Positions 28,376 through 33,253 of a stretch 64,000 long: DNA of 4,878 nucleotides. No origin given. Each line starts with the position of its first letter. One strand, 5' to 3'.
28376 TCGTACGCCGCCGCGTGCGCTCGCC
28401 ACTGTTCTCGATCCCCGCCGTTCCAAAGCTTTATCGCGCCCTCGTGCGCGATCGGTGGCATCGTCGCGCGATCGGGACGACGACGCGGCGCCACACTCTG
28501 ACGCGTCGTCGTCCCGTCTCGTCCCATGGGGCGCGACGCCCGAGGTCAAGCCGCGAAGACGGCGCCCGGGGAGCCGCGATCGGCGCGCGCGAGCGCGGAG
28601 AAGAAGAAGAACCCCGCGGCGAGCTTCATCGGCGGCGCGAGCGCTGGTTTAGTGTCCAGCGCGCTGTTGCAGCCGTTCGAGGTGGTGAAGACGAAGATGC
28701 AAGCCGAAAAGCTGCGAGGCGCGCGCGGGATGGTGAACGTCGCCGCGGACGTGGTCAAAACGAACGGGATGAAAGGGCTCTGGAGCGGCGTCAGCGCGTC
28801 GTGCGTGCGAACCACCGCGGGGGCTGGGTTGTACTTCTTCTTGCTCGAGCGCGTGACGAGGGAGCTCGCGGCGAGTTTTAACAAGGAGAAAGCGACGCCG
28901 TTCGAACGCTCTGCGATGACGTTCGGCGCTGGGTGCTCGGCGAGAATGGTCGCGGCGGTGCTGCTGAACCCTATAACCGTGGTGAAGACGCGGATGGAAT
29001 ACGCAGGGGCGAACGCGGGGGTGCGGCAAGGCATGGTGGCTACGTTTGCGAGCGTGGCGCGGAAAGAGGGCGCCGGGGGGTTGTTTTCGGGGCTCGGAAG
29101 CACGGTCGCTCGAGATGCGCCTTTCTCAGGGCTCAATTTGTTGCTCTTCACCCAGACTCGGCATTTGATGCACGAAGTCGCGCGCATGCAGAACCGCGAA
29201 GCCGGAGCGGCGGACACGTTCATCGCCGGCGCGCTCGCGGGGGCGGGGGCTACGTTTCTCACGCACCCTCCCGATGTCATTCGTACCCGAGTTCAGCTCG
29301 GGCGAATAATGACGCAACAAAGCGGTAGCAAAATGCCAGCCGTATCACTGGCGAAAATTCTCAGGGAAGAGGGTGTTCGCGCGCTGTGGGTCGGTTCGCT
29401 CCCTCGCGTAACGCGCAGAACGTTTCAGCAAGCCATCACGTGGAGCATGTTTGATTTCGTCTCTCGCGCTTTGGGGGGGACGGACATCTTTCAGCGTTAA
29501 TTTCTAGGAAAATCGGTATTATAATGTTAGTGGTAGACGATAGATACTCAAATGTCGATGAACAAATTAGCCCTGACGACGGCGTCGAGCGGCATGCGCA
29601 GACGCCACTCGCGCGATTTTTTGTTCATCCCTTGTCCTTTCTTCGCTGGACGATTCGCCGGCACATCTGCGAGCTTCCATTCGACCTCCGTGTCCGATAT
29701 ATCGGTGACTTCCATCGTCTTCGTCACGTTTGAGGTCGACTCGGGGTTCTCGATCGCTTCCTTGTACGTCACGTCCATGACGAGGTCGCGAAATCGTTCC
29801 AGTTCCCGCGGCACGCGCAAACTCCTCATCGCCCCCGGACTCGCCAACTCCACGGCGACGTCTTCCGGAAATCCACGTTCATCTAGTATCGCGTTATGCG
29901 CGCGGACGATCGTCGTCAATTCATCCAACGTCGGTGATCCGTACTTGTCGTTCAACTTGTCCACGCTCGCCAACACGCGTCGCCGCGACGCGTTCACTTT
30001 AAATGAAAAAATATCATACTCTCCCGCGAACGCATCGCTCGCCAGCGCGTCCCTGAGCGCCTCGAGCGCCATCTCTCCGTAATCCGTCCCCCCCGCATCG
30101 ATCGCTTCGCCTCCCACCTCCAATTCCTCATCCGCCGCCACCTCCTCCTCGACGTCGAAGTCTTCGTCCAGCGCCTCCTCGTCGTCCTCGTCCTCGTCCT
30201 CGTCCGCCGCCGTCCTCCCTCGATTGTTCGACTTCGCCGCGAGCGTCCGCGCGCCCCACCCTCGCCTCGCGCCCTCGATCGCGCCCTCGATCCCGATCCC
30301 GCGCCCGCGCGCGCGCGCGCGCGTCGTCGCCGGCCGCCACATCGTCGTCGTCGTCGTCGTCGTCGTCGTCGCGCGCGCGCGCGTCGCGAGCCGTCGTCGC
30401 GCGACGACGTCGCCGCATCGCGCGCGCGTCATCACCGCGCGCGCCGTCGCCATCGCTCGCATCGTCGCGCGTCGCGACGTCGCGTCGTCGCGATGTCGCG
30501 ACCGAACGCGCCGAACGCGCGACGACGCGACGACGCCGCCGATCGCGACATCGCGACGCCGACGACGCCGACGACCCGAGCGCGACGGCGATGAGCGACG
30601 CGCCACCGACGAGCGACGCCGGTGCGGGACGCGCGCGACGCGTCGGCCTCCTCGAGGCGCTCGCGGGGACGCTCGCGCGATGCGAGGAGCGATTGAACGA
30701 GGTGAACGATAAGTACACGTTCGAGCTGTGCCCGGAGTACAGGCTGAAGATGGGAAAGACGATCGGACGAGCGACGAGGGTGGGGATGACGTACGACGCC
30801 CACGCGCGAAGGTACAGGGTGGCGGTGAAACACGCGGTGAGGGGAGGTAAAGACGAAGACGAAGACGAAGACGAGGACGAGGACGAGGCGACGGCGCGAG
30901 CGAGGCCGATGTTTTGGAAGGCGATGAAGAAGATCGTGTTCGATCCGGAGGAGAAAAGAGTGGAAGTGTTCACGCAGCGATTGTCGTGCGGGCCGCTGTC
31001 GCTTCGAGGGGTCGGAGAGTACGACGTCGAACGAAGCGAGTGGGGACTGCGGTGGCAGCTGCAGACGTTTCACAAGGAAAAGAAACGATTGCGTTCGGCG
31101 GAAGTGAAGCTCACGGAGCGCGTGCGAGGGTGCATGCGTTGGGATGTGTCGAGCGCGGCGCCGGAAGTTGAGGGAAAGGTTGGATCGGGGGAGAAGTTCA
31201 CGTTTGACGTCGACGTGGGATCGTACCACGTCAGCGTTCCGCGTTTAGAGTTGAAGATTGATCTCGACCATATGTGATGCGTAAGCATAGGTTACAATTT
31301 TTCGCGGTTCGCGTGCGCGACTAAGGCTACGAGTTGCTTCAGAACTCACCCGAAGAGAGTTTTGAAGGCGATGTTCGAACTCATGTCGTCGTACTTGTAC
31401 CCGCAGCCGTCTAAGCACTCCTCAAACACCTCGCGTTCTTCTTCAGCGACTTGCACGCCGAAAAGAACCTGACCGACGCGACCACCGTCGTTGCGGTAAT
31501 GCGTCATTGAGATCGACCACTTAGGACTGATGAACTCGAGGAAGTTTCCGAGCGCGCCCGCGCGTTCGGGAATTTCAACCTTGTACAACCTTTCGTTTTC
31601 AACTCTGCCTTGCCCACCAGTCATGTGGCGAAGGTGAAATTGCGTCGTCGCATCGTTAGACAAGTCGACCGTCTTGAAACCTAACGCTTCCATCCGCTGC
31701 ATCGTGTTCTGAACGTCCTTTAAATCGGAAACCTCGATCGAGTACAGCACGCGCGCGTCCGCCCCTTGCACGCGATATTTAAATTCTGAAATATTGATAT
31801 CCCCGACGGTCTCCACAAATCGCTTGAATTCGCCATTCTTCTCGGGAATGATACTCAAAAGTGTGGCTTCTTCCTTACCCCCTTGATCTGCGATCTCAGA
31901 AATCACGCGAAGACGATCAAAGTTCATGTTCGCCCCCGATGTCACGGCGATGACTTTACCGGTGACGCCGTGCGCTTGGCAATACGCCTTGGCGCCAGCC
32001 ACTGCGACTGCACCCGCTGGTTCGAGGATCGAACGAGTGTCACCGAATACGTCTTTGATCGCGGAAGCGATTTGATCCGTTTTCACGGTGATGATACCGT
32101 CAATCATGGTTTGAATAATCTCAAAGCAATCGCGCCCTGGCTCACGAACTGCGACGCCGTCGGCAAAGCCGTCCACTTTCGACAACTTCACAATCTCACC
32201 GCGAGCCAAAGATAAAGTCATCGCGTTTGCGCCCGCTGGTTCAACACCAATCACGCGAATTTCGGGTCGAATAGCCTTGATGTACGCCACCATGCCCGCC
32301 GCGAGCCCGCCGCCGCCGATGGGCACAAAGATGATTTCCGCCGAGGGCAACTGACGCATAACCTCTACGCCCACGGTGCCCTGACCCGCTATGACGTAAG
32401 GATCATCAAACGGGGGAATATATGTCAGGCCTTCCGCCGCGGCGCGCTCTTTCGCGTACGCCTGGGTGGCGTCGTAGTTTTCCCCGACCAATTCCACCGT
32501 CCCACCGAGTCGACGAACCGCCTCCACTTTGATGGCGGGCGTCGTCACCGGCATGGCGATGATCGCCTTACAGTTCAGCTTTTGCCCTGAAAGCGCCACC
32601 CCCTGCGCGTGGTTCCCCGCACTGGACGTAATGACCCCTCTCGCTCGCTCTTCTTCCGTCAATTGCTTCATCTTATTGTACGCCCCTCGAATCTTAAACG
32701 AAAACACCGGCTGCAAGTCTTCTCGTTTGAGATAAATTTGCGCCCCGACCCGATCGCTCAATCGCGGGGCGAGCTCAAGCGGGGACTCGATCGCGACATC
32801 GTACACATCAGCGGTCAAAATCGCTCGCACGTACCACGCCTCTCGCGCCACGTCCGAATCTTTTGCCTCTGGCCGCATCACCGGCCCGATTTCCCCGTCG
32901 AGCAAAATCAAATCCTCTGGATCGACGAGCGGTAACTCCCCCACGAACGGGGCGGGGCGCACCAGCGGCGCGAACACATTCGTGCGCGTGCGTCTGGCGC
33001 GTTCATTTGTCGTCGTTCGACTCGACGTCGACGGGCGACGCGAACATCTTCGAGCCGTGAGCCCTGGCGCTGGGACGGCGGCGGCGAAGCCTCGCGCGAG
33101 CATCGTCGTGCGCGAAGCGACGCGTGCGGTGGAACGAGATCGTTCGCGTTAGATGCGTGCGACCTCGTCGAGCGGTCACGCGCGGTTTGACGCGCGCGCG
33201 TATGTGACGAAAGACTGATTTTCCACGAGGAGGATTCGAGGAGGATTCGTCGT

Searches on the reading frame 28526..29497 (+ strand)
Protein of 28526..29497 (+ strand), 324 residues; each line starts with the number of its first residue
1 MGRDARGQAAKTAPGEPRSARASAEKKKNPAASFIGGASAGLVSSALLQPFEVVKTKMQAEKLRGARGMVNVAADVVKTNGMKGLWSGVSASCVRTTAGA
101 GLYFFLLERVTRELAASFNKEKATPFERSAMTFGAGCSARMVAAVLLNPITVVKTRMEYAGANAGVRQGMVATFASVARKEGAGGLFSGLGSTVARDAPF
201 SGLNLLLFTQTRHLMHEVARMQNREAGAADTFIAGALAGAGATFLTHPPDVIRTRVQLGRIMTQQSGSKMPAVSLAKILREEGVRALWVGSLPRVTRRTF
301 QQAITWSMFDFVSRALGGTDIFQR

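Call 64: search_protein_families(library=pfam, proteins=[window:28526-29497:+], max_evalue=0.001)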
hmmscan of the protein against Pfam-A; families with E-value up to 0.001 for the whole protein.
window:28526-29497:+ (324 aa): 1 family
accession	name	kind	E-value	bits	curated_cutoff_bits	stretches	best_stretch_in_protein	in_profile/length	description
PF00153.32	Mito_carr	-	5.2e-59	196.4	22.3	3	228-317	5-93/96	Mitochondrial carrier protein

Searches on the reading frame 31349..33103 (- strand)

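Call 65: search_protein_families(library=pfam, proteins=[window:31349-33103:-], max_evalue=0.00001)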
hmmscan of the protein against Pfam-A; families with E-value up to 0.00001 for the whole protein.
window:31349-33103:- (585 aa): 2 families
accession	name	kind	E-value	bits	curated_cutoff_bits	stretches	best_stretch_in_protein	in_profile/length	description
PF00291.31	PALP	-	1.7e-79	267.6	35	1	106-388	7-293/295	Pyridoxal-phosphate dependent enzyme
PF00585.24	Thr_dehydrat_C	-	4.3e-36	123.1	27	2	500-582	6-89/91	C-terminal regulatory domain of Threonine dehydratase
